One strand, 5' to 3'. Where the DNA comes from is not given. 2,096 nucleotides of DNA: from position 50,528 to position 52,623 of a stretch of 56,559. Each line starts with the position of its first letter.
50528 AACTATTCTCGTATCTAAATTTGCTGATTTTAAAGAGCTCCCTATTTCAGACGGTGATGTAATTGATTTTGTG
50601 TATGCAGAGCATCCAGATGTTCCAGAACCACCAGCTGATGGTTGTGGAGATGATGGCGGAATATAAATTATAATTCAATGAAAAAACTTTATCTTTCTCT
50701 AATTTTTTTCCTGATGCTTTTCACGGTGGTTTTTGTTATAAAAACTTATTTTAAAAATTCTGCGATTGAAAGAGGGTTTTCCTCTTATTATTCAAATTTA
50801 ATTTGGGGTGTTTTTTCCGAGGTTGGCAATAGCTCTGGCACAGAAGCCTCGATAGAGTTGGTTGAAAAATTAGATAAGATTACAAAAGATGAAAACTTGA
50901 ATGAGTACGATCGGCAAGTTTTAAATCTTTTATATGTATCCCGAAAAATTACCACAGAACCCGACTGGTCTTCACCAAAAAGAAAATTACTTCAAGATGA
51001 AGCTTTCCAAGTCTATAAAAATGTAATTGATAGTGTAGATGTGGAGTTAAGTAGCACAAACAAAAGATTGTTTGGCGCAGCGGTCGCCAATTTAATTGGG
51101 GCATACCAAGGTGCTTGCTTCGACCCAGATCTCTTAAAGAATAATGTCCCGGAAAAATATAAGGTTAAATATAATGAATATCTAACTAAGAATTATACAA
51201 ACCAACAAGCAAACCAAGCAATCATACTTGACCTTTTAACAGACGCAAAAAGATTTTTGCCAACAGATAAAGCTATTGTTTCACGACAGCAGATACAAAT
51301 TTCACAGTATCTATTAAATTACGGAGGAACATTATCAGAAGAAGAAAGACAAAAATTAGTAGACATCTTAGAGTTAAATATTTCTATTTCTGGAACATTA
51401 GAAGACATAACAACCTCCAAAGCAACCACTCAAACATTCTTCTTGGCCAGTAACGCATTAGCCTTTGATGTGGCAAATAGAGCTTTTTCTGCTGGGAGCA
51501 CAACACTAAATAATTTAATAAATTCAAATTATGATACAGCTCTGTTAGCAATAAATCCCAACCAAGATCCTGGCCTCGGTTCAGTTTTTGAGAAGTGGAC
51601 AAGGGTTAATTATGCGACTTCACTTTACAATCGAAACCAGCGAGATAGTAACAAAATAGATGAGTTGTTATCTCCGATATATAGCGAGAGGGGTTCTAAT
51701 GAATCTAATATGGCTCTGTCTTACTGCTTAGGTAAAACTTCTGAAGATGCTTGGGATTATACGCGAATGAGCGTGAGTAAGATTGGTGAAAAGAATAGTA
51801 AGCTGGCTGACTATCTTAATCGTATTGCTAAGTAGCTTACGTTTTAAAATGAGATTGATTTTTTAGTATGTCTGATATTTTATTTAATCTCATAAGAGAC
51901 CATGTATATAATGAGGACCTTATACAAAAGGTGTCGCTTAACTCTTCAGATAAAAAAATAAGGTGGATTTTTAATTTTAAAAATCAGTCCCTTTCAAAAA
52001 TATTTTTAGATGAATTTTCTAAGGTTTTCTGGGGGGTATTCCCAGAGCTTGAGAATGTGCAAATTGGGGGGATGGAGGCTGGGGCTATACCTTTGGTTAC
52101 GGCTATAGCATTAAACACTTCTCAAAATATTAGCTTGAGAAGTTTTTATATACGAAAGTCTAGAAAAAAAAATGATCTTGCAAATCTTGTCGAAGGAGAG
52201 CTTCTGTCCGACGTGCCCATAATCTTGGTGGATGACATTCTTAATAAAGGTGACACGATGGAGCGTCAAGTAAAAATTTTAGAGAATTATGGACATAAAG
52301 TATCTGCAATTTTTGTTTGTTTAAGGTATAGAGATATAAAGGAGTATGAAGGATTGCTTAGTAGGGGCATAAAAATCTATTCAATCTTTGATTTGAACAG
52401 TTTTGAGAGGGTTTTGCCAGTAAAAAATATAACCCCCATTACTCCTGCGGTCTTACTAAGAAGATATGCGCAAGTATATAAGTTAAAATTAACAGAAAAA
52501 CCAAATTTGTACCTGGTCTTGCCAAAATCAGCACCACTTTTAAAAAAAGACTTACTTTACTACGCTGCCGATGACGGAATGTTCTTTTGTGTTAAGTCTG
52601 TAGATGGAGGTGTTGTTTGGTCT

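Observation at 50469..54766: Non-canonical YcaO operon: small peptide, unknown protein, PRTase-beta-propeller fusion, TOMM-type YcaO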

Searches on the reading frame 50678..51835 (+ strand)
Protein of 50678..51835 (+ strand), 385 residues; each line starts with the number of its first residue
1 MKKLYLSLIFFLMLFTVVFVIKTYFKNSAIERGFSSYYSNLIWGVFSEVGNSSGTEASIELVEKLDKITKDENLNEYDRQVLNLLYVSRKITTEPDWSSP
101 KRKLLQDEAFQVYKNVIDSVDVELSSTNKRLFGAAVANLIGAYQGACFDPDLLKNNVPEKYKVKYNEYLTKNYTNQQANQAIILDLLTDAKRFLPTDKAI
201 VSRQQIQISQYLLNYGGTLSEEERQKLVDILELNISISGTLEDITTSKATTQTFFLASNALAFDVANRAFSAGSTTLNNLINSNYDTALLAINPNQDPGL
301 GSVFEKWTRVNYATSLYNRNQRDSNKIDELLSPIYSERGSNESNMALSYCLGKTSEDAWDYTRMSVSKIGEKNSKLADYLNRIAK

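Call 3: search_protein_families(library=pfam, proteins=[window:50678-51835:+], max_evalue=0.01)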
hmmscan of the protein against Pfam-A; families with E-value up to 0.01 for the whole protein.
window:50678-51835:+ (385 aa): 0 families

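Call 4: search_protein_families(library=ncbifam, proteins=[window:50678-51835:+], max_evalue=0.01)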
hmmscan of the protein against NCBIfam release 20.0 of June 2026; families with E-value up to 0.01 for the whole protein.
window:50678-51835:+ (385 aa): 0 families
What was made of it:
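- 50678..51835 (+): p385, an N-terminally membrane-anchored protein. It is a remote member of the 'hel400' family encoded directly after the precursor in the nearest relatives. Its biochemical function is unknown and its domain is probably extracytoplasmic. There are no Pfam or NCBIfam hits (calls 3, 4).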

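Call 36: find_homologous_proteins(query=window:50678-51835:+, max_evalue=0.001)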
Query window:50678-51835:+ (385 aa): 2 proteins with E <= 0.001 among 5374 candidates.
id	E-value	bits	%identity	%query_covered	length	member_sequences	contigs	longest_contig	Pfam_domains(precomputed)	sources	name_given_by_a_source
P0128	1.0e-246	835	100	100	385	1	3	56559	-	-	-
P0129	5.5e-239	810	100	97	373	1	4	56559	-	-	-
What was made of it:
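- Tried and rejected: The word-index search found only itself (call 36).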

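Call 54: search_protein_representatives(protein=window:50678-51835:+)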
Query: 385 residues. Proteins with E-value up to 0.001 (for the whole library): 3; up to 1e-10: 1; up to 1e-30: 1. The best 3 are listed.
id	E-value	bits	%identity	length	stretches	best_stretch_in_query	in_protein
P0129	1.8e-239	810.0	100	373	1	13-385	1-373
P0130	8.5e-06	41.5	23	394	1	43-382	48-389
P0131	2.7e-04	36.6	22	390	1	64-379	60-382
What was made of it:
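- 50678..51835 (+): Only two weak relatives appear among 1.84 billion representatives: P0130 (E 8.5e-6) and P0131 (E 2.7e-4) (call 54).
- Tried and rejected: A full HMMER scan found two weak hits (call 54), which were useful only as bridges to hel400.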

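Call 83: search_protein_families(library=padloc, proteins=[window:50678-51835:+], max_evalue=0.001)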
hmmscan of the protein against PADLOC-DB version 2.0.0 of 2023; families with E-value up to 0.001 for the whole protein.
window:50678-51835:+ (385 aa): 0 families

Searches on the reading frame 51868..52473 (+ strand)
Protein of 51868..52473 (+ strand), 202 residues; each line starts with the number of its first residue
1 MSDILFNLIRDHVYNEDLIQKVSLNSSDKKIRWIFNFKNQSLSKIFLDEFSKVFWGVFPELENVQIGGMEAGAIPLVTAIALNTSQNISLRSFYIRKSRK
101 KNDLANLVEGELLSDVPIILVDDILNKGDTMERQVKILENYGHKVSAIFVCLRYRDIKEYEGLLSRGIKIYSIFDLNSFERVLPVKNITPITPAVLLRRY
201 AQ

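Call 64: search_solved_structures(query=window:51868-52473:+, max_evalue=1, show_alignments=2)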
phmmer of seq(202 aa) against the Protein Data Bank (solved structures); distinct sequences matched with E-value up to 1: 31.
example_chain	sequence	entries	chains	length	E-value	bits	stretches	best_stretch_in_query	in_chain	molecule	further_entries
2wns_A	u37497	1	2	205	2.5e-05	27.2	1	67-185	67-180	OROTATE PHOSPHORIBOSYLTRANSFERASE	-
5hkf_A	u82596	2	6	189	3.7e-05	26.7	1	65-174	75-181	Orotate phosphoribosyltransferase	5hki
5hkl_A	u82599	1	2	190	3.7e-05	26.7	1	65-174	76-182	Orotate phosphoribosyltransferase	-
2p1z_A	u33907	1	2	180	4.3e-05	26.5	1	59-150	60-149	Phosphoribosyltransferase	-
2yzk_A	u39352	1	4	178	0.0002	24.3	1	66-178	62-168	Orotate phosphoribosyltransferase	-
2aee_A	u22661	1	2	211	0.00066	22.6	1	50-177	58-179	Orotate phosphoribosyltransferase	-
3dez_A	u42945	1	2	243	0.0012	21.8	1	50-200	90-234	Orotate phosphoribosyltransferase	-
3qw4_B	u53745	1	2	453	0.0021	21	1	64-157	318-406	UMP synthase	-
3m3h_A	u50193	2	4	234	0.0027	20.6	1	78-188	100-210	Orotate phosphoribosyltransferase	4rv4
1oro_A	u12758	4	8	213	0.021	17.8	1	74-154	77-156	OROTATE PHOSPHORIBOSYLTRANSFERASE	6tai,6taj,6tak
1sto_A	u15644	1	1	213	0.027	17.4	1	74-155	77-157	OROTATE PHOSPHORIBOSYLTRANSFERASE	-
1lh0_A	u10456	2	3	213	0.035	17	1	74-155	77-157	OMP synthase | OROTATE PHOSPHORIBOSYLTRANSFERASE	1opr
2pry_A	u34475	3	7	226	0.043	16.7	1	69-157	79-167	Orotate phosphoribosyltransferase 1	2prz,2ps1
4wml_A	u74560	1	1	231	0.045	16.6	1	70-157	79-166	Orotate phosphoribosyltransferase 1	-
4wn3_A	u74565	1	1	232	0.045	16.6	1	70-157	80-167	Orotate phosphoribosyltransferase 1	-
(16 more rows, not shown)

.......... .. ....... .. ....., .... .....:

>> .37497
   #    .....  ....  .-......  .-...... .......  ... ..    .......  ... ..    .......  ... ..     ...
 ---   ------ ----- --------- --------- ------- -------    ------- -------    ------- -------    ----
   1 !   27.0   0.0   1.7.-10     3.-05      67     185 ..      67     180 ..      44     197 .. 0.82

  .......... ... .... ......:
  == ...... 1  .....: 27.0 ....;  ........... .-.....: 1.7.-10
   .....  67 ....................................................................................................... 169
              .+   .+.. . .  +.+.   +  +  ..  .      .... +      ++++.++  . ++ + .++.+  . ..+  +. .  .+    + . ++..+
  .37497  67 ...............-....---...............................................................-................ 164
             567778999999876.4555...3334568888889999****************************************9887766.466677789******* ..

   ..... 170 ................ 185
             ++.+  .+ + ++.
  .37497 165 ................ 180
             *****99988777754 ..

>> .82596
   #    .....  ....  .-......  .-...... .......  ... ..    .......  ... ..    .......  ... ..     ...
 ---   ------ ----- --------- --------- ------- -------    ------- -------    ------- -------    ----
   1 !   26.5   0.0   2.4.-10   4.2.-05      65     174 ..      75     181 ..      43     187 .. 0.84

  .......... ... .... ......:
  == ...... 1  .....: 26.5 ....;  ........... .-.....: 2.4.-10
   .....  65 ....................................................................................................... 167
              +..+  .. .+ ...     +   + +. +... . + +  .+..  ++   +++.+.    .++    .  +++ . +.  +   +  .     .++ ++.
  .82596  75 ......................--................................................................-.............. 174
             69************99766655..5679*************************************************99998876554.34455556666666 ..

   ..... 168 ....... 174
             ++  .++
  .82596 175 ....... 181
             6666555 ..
